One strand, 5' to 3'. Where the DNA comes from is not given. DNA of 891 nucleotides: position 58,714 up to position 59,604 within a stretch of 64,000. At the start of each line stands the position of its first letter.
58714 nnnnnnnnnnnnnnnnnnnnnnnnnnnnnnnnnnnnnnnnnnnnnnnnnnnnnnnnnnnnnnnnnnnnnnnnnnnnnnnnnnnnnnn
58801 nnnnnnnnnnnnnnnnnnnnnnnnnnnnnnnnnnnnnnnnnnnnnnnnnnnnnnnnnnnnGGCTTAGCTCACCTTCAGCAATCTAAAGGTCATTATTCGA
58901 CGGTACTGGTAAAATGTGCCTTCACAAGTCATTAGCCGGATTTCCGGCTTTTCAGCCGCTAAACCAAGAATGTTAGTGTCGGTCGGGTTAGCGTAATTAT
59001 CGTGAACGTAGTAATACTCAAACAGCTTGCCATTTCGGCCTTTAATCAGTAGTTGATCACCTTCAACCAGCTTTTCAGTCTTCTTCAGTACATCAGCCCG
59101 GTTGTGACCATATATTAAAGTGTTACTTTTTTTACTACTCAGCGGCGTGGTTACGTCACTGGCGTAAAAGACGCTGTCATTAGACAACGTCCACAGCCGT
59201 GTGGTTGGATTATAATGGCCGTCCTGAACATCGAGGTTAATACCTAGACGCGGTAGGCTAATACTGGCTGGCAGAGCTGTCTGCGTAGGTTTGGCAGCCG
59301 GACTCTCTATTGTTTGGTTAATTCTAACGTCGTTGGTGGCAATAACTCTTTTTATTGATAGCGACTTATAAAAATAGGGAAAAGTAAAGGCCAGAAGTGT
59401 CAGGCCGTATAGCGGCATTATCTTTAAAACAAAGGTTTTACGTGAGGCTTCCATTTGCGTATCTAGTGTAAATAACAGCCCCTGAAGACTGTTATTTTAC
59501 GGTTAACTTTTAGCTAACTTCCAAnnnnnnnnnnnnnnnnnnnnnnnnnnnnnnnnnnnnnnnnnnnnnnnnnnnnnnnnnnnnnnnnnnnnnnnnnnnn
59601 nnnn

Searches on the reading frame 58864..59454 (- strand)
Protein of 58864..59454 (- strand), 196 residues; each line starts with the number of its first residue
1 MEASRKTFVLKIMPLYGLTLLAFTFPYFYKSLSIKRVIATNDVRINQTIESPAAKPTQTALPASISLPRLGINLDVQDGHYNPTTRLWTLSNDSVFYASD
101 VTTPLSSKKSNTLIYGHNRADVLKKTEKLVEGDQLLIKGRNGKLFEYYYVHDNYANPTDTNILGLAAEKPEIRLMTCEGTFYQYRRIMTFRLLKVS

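Call 3: search_protein_families(library=pfam, proteins=[window:58864-59454:-], max_evalue=0.1)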
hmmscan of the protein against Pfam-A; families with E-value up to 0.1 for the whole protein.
window:58864-59454:- (196 aa): 1 family
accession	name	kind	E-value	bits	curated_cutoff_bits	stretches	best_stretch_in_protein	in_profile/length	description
PF04203.18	Sortase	-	1.3e-13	51.2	26.6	1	65-187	1-118/125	Sortase domain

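Call 4: search_protein_families(library=ncbifam, proteins=[window:58864-59454:-], max_evalue=0.1)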
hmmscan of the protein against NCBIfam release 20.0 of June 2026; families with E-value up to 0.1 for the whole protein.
window:58864-59454:- (196 aa): 6 families
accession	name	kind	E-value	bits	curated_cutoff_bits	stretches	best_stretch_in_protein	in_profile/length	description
TIGR01076.1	sortase_fam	subfamily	4.2e-07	29.8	39.35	1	99-188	31-122/136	sortase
NF033745.1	class_C_sortase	subfamily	1.1e-05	25.3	160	1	95-188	120-215/220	class C sortase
NF058671.1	sortase_SrtD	exception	4e-05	23.4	140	1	50-177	52-168/187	class D sortase, LPxTATN-specific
NF033746.1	class_D_sortase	subfamily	6.7e-05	22.7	165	1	99-177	42-114/135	class D sortase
NF033748.1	class_F_sortase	subfamily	8.4e-05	22.2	166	1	53-184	2-140/155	class F sortase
TIGR03784.1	marine_sortase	equivalog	0.077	12.6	158.25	1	103-177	84-156/174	class GN sortase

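Call 11: find_related_loci(query=window:58864-59454:-, collection=genome_contigs, flank=6000)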
Query window:58864-59454:- (196 aa) in genome_contigs; peptide patterns used: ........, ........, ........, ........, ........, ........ (x = any residue, [..] = any of these).
100 stretches matched a pattern, but none encodes a relative of the query by tblastn (E <= 1e-3).

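Call 12: find_homologous_proteins(query=window:58864-59454:-, max_evalue=0.001)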
Query window:58864-59454:- (196 aa): 3 proteins with E <= 0.001 among 65 candidates.
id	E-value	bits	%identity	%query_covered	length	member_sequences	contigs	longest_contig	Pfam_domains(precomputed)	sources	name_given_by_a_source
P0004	2.2e-125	434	100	100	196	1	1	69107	PF04203.19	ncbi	-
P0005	8.0e-89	314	70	100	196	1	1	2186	PF04203.19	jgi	jgi:LPXTG-site transpeptidase (sortase) family protein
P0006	5.7e-84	299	69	100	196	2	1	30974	PF04203.19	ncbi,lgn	-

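Call 23: search_protein_representatives(alignment_id=A1)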
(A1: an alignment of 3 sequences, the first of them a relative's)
Query: 3 sequences, 196 profile positions. Proteins with E-value up to 0.001 (for the whole library): 896; up to 1e-10: 551; up to 1e-30: 15. The best 150 are listed.
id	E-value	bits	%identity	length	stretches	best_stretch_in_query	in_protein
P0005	1.1e-117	407.5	-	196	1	1-196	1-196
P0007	6.3e-48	179.8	-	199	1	1-195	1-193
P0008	1.7e-47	178.4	-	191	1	8-194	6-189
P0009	1.4e-36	142.8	-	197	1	5-195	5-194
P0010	2.8e-36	141.8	-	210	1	7-196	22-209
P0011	7.0e-36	140.5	-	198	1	8-195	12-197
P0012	1.6e-34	136.1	-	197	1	10-194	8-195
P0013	2.2e-34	135.6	-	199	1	36-193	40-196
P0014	2.8e-33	132.1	-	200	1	9-194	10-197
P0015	4.8e-33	131.3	-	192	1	43-192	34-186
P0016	2.3e-32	129.0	-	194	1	55-195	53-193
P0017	1.0e-31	127.0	-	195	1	5-194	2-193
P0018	2.3e-31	125.8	-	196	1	9-195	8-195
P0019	7.4e-31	124.1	-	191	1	10-192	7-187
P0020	8.9e-31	123.9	-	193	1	2-195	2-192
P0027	1.3e-29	120.1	-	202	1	7-195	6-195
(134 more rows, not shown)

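Call 29: find_related_loci(query=A6, collection=genome_contigs, flank=5000)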
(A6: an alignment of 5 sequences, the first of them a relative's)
Query A6 (196 aa) in genome_contigs; peptide patterns used: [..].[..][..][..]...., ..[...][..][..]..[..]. (x = any residue, [..] = any of these).
52 stretches matched a pattern, but none encodes a relative of the query by tblastn (E <= 1e-3).

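Call 30: find_homologous_proteins(query=A4, max_evalue=1e-10)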
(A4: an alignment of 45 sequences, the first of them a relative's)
Query A4 (45 sequences) (196 aa, profile of the alignment): 55 proteins with E <= 1e-10 among 2170 candidates.
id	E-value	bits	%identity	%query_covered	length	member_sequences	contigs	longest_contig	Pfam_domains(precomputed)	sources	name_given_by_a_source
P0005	4.6e-63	230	70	100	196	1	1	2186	PF04203.19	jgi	jgi:LPXTG-site transpeptidase (sortase) family protein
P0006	4.5e-62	227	69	100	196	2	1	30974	PF04203.19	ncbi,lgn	-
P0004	5.9e-61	223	100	100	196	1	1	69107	PF04203.19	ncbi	-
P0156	1.3e-56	209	32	98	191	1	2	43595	PF04203.19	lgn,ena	-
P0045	2.8e-56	208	35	78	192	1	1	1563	PF04203.19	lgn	-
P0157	5.0e-55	204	41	80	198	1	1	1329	PF04203.19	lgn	-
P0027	5.8e-55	204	35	75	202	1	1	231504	PF04203.19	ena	-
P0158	9.5e-55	203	38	81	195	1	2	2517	PF04203.19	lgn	-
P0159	1.2e-52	196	40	72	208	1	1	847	PF04203.19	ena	-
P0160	6.4e-52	194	37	72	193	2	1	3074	PF04203.19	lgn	-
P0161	1.2e-51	193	39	70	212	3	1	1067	PF04203.19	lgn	-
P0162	3.6e-50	188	33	96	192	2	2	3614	PF04203.19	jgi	jgi:LPXTG-site transpeptidase (sortase) family protein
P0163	4.8e-50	188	39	68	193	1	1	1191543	PF04203.19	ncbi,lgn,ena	-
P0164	5.2e-50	188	34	74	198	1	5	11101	PF04203.19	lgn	-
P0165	2.7e-49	185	36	73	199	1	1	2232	PF04203.19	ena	-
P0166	3.6e-49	185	37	68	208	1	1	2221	PF04203.19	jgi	jgi:LPXTG-site transpeptidase (sortase) family protein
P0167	7.2e-49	184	36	67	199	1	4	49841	PF04203.19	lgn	-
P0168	6.3e-48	181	33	67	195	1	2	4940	PF04203.19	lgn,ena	-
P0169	7.0e-48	181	32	94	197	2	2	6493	PF04203.19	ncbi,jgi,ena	-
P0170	1.1e-47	180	35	92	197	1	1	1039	PF04203.19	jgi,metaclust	metaclust:\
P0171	1.3e-47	180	33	70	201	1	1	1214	PF04203.19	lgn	-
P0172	1.4e-47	180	36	68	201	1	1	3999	PF04203.19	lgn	-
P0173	1.5e-47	179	28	83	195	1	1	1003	PF04203.19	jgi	jgi:LPXTG-site transpeptidase (sortase) family protein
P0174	2.8e-47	179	29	96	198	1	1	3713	PF04203.19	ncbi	-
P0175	6.0e-47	178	35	87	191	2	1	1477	PF04203.19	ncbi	-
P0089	8.1e-47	177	40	76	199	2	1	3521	PF04203.19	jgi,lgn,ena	-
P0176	1.1e-46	177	38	70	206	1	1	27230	PF04203.19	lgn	-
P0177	1.1e-46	177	35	67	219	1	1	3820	PF04203.19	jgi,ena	jgi:LPXTG-site transpeptidase (sortase) family protein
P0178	3.7e-46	175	31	91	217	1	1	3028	PF04203.19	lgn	-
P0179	9.4e-46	174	37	68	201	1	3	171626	PF04203.19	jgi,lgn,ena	-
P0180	1.0e-45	174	28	82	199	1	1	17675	PF04203.19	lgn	-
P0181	3.5e-45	172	31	68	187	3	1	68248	PF04203.19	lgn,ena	-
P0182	5.4e-45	171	32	73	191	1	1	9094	PF04203.19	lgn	-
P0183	2.2e-44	169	27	92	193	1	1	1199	PF04203.19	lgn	-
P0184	2.4e-44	169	33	73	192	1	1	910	PF04203.19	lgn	-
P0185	7.9e-44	167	33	64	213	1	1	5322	PF04203.19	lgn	-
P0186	1.0e-43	167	35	67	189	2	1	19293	PF04203.19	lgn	-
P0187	1.0e-43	167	29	69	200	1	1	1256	PF04203.19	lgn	-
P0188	2.3e-43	166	28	96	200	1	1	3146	PF04203.19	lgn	-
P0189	3.4e-43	165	33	68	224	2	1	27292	PF04203.19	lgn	-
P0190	4.1e-43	165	31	84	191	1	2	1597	PF04203.19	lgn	-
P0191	7.9e-43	164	30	76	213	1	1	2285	PF04203.19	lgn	-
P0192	1.4e-42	163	35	76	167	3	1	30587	PF04203.19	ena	-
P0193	3.4e-42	162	33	69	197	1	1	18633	PF04203.19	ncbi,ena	-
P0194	5.5e-42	161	29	68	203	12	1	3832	PF04203.19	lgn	-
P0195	1.8e-40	156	31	77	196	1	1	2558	PF04203.19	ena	-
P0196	4.9e-40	155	29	98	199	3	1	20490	PF04203.19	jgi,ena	-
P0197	8.5e-40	154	32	76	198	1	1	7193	PF04203.19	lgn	-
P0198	2.6e-38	149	31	64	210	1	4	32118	PF04203.19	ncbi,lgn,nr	ncbi:MAG TPA: sortase [Patescibacteria group bacterium]|nr:sortase [Patescibacteria group bacterium]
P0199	3.0e-38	149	32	68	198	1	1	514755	PF04203.19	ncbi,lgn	-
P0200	3.6e-38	149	29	66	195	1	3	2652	PF04203.19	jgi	jgi:hypothetical protein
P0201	5.1e-37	145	28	68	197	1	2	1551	PF04203.19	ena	-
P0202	6.4e-37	145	25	92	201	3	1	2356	PF04203.19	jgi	jgi:hypothetical protein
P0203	2.5e-24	104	41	35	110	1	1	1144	PF04203.19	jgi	jgi:sortase (surface protein transpeptidase)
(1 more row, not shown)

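Call 31: find_encoding_contigs(protein=P0156, flank=5000, max_places=1)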
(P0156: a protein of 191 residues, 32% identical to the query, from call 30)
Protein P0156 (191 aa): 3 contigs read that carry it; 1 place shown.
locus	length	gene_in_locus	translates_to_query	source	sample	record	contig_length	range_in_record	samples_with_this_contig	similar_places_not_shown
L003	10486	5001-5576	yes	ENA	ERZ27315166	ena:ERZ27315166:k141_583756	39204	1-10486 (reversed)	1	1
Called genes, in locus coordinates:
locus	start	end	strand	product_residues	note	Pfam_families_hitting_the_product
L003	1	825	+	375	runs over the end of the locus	-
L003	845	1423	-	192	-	-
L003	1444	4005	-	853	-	PF02018:CBM_4_9 (faint), PF07646:Kelch_2 (faint), PF07250:Glyoxal_oxid_N, PF09118:GO-like_E_set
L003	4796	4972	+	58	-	-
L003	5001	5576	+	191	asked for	PF04203:Sortase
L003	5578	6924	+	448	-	PF03142:Chitin_synth_2 (faint), PF00535:Glycos_transf_2, PF10111:Glyco_tranf_2_2 (faint), PF13641:Glyco_tranf_2_3 (weak), PF13704:Glyco_tranf_2_4 (weak), PF00535:Glycos_transf_2, PF13641:Glyco_tranf_2_3, PF13632:Glyco_trans_2_3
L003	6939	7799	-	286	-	PF04203:Sortase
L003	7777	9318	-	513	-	PF12844:HTH_19 (weak), PF13560:HTH_31, PF13744:HTH_37 (faint), PF01381:HTH_3, PF13443:HTH_26 (weak), PF00275:EPSP_synthase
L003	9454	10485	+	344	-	?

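Call 32: find_encoding_contigs(protein=P0027, flank=5000, max_places=1)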
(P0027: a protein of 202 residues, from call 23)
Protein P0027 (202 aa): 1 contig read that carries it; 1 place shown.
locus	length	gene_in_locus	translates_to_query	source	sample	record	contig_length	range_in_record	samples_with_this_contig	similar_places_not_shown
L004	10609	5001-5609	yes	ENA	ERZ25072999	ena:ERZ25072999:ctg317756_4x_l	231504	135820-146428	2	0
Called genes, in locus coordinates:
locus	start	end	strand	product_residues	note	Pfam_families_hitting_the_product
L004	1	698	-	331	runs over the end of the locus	PF11376:DUF3179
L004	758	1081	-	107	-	PF07411:DUF1508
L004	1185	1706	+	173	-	PF05901:Excalibur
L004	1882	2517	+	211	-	PF04336:ACP_PD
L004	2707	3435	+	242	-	-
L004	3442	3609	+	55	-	-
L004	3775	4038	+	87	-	-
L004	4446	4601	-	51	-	-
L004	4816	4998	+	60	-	-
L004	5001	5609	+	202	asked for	PF04203:Sortase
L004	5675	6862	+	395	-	PF03142:Chitin_synth_2 (faint), PF13506:Glyco_transf_21, PF13641:Glyco_tranf_2_3, PF00535:Glycos_transf_2, PF01644:Chitin_synth_1 (faint), PF10111:Glyco_tranf_2_2, PF13632:Glyco_trans_2_3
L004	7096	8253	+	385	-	-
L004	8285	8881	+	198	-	PF13419:HAD_2 (weak), PF09419:PGP_phosphatase, PF00702:Hydrolase, PF13242:Hydrolase_like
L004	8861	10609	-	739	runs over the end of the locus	PF00982:Glyco_transf_20, PF08282:Hydrolase_3 (faint), PF00534:Glycos_transf_1 (faint), PF02358:Trehalose_PPase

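Call 33: find_encoding_contigs(protein=P0163, flank=5000, max_places=1)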
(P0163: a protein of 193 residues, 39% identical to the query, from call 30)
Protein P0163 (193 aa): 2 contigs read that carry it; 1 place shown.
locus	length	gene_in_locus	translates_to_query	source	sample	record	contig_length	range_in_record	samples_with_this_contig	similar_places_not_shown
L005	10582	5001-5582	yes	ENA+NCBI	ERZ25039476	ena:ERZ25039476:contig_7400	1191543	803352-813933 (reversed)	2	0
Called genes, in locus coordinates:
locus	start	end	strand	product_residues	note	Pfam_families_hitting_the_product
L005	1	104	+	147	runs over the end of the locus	PF07963:N_methyl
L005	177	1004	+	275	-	PF06750:A24_N_bact, PF01478:Peptidase_A24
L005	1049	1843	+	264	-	-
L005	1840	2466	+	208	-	-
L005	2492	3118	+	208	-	PF07963:N_methyl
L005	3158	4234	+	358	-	PF14341:PilX_N (weak)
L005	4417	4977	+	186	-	-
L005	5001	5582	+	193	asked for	PF04203:Sortase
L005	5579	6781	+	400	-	PF00535:Glycos_transf_2, PF13641:Glyco_tranf_2_3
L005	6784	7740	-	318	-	PF02899:Phage_int_SAM_1, PF13102:Phage_int_SAM_5, PF13495:Phage_int_SAM_4 (faint), PF00589:Phage_integrase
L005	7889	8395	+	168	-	PF00334:NDK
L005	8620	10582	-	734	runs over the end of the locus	-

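Call 37: find_encoding_contigs(protein=P0179, flank=5000, max_places=1)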
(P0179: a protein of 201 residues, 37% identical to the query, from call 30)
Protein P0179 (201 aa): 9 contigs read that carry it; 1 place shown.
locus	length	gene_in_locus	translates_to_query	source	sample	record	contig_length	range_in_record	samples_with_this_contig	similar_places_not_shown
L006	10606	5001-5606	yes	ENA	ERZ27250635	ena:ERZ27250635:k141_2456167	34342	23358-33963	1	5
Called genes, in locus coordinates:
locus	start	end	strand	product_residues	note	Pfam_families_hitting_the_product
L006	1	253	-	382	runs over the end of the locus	PF01180:DHO_dh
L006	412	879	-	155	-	-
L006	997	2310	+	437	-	-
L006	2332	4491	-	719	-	PF02018:CBM_4_9 (faint), PF01522:Polysacc_deac_1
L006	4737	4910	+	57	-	-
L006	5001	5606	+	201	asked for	PF04203:Sortase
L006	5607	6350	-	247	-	PF13632:Glyco_trans_2_3, PF13641:Glyco_tranf_2_3 (weak)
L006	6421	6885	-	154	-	PF00535:Glycos_transf_2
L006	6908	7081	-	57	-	-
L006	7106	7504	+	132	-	PF18451:CdiA_C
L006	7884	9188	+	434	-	PF05958:tRNA_U5-meth_tr, PF03602:Cons_hypoth95 (weak)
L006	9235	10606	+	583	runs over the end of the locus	?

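Call 38: find_encoding_contigs(protein=P0199, flank=5000, max_places=1)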
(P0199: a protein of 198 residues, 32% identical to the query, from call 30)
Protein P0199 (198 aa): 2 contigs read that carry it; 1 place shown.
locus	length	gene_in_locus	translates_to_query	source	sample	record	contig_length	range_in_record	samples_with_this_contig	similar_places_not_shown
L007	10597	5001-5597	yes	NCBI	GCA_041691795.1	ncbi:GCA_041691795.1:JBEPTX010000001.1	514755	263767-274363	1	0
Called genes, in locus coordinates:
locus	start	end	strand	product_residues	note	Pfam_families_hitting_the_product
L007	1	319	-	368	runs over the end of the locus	PF00226:DnaJ, PF01556:DnaJ_C, PF00684:DnaJ_CXXCXGXG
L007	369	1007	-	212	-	PF00027:cNMP_binding, PF13545:HTH_Crp_2, PF00325:Crp (weak)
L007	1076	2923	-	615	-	-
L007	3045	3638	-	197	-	-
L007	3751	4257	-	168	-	-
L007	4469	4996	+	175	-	-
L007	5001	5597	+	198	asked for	PF04203:Sortase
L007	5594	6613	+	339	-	-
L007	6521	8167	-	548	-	PF01565:FAD_binding_4, PF02913:FAD-oxidase_C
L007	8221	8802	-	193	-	PF04307:YdjM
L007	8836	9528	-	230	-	-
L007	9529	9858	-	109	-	-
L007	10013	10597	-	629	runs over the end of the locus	PF00012:HSP70, PF06723:MreB_Mbl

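Call 39: find_encoding_contigs(protein=P0198, flank=5000, max_places=1)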
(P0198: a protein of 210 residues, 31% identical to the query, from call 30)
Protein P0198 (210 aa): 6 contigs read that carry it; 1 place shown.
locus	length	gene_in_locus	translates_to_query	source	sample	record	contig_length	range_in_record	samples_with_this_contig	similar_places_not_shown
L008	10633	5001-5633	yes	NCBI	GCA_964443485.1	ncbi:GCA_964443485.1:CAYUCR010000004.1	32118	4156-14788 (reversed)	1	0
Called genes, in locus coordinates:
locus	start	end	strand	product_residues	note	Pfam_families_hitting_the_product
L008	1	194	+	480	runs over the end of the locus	PF02874:ATP-synt_ab_N, PF00006:ATP-synt_ab, PF22919:ATP-synt_VA_C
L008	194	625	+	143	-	PF02823:ATP-synt_DE_N, PF00401:ATP-synt_DE (weak)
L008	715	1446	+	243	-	PF00230:MIP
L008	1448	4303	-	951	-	PF00580:UvrD-helicase, PF13245:AAA_19, PF13604:AAA_30 (faint), PF21445:ADDB_N (weak), PF13361:UvrD_C, PF13538:UvrD_C_2 (weak), PF12705:PDDEXK_1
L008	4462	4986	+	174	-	-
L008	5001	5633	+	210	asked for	PF04203:Sortase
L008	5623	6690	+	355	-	-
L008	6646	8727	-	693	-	-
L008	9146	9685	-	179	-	-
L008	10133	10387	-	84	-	PF12732:YtxH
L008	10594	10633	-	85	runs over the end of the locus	-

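Call 40: find_encoding_contigs(protein=P0181, flank=5000, max_places=1)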
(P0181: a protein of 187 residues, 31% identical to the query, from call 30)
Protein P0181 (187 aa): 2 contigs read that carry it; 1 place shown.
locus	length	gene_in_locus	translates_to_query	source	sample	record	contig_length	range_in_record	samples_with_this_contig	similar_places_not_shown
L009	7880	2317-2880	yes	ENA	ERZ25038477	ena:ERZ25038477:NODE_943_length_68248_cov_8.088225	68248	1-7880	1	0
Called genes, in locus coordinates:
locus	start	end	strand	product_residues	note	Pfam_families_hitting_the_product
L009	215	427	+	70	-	-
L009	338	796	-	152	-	-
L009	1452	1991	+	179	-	PF01725:Ham1p_like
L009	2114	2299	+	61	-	-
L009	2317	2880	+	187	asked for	PF04203:Sortase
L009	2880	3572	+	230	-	PF13506:Glyco_transf_21, PF00535:Glycos_transf_2, PF10111:Glyco_tranf_2_2, PF13641:Glyco_tranf_2_3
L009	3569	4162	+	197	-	PF13632:Glyco_trans_2_3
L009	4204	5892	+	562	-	PF01522:Polysacc_deac_1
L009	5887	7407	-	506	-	PF01381:HTH_3, PF12844:HTH_19 (weak), PF13560:HTH_31, PF13744:HTH_37 (faint), PF00275:EPSP_synthase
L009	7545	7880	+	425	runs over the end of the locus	PF00464:SHMT, PF00155:Aminotran_1_2 (weak)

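Call 45: find_related_loci(query=A7, collection=metagenome_contigs, flank=3500)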
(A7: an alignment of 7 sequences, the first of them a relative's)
Query A7 (196 aa) in metagenome_contigs; peptide patterns used: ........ (x = any residue, [..] = any of these).
256 stretches matched a pattern; 13 encode a relative of the query (tblastn E <= 1e-3); 13 distinct loci.
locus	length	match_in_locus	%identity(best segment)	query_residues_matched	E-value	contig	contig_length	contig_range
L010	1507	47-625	36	1-196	4e-39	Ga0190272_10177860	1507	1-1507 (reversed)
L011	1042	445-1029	34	1-196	1e-32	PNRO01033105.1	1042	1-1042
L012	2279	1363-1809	40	48-196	8e-28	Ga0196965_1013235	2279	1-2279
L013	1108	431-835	39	59-195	4e-28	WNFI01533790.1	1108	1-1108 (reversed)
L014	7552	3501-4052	35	15-192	4e-27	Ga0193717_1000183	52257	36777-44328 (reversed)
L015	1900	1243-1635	36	60-192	2e-26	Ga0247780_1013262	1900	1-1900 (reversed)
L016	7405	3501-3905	39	59-195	4e-26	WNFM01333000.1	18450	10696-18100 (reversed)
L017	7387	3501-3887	40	62-192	7e-26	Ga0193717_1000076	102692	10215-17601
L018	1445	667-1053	39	62-192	1e-25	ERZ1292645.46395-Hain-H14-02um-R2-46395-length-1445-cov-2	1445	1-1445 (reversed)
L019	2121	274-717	32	48-195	6e-22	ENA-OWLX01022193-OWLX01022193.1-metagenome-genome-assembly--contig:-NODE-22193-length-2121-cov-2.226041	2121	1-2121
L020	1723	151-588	29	49-195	1e-18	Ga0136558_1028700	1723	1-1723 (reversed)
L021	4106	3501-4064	29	4-195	2e-18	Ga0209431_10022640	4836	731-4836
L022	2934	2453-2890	32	2-147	5e-14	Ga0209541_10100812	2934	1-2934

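Call 56: search_protein_families(library=pfam, proteins=[L005:4417-4977:+, L007:4469-4996:+, L008:4462-4986:+, L007:5594-6613:+, L008:5623-6690:+, L016:3917-5164:+, L020:601-1698:+, L010:628-1503:+, L011:106-417:+, L004:7096-8253:+], max_evalue=0.01)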
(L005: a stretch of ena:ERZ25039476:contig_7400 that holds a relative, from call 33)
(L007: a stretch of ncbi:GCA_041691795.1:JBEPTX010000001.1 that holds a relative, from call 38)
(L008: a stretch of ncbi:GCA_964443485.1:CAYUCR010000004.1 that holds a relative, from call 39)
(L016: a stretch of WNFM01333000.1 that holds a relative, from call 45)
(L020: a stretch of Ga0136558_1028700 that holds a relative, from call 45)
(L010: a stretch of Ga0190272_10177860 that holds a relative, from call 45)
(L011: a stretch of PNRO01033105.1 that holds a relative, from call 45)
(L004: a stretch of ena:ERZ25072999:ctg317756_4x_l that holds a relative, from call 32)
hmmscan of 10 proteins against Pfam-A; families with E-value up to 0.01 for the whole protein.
L005:4417-4977:+ (186 aa): 1 family
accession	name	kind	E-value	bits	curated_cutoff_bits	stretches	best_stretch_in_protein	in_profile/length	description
PF00746.26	Gram_pos_anchor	-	0.0024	18.2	20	1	141-170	5-34/43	LPXTG cell wall anchor motif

L007:4469-4996:+ (175 aa): 0 families

L008:4462-4986:+ (174 aa): 0 families

L007:5594-6613:+ (339 aa): 0 families

L008:5623-6690:+ (355 aa): 0 families

L016:3917-5164:+ (415 aa): 5 families
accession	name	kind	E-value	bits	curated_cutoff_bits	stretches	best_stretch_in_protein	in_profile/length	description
PF00535.33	Glycos_transf_2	-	7.9e-29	101.2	23.3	1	50-216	1-166/168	Glycosyl transferase family 2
PF13641.12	Glyco_tranf_2_3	-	1.1e-24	88.2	27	1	49-274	3-230/230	Glycosyltransferase like family 2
PF13632.12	Glyco_trans_2_3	-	4.9e-16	59.6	27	1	133-324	2-190/198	Glycosyl transferase family group 2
PF10111.15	Glyco_tranf_2_2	-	1.1e-08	35.4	27.3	1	50-161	1-113/276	Glycosyltransferase like family 2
PF13506.12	Glyco_transf_21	-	9.4e-06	25.6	21.7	1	115-271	17-172/174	Glycosyl transferase family 21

L020:601-1698:+ (365 aa): 3 families
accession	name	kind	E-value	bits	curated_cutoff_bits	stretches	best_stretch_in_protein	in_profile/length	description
PF00535.33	Glycos_transf_2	-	9.9e-23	81.3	23.3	1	53-214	1-166/168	Glycosyl transferase family 2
PF13641.12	Glyco_tranf_2_3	-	2e-12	48.1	27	1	52-216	3-175/230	Glycosyltransferase like family 2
PF10111.15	Glyco_tranf_2_2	-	5.4e-06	26.5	27.3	1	53-153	1-101/276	Glycosyltransferase like family 2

L010:628-1503:+ (291 aa): 0 families

L011:106-417:+ (103 aa): 2 families
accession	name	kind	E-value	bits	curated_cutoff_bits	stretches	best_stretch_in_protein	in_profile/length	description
PF19403.5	SpaA_2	-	6.3e-05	23.9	25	1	2-41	60-96/96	Prealbumin-like fold domain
PF20674.3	SpaA_3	-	0.0026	18.2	24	1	2-44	70-120/121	Prealbumin-like fold domain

L004:7096-8253:+ (385 aa): 0 families

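Call 57: search_solved_structures(query=A4, max_evalue=0.001)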
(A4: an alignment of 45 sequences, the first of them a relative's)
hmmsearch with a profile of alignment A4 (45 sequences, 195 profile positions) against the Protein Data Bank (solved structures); distinct sequences matched with E-value up to 0.001: 56.
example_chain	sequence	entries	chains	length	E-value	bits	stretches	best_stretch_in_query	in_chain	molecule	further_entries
4d70_A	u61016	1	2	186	7.6e-12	48.2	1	33-177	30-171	SORTASE FAMILY PROTEIN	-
7cg9_A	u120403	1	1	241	8.8e-12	48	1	39-187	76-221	Class C sortase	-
8t28_A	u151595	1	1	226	1.5e-10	44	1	53-186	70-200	Class C sortase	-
24rr_A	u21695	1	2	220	2.8e-10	43.1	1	43-187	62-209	Ebp pilus assembly class C sortase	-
2xwg_A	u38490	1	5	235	2e-09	40.3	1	63-185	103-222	SORTASE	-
5k9a_A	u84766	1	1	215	3.3e-09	39.6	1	64-187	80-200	Putative fimbrial associated sortase-like protein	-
6bwe_A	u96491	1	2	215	3.4e-09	39.6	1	64-187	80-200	Putative fimbrial associated sortase-like protein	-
4tqx_A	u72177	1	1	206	6.7e-09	38.6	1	43-187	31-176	Sortase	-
3rcc_A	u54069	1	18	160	1.5e-08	37.5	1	65-192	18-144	Sortase SrtA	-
7s56_A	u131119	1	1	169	2.3e-08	36.8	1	116-192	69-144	Class A sortase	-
2kw8_A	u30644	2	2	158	4.7e-08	35.8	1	106-185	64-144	LPXTG-site transpeptidase family protein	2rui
5hu4_A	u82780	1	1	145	9e-08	34.9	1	108-186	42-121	Cysteine protease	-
7s54_A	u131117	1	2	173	1e-07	34.8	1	116-177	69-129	Class A sortase, sortase A chimera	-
3o0p_A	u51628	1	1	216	3.1e-07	33.2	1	58-187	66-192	Sortase family protein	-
7f87_A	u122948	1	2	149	4.4e-07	32.7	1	107-178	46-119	Class A sortase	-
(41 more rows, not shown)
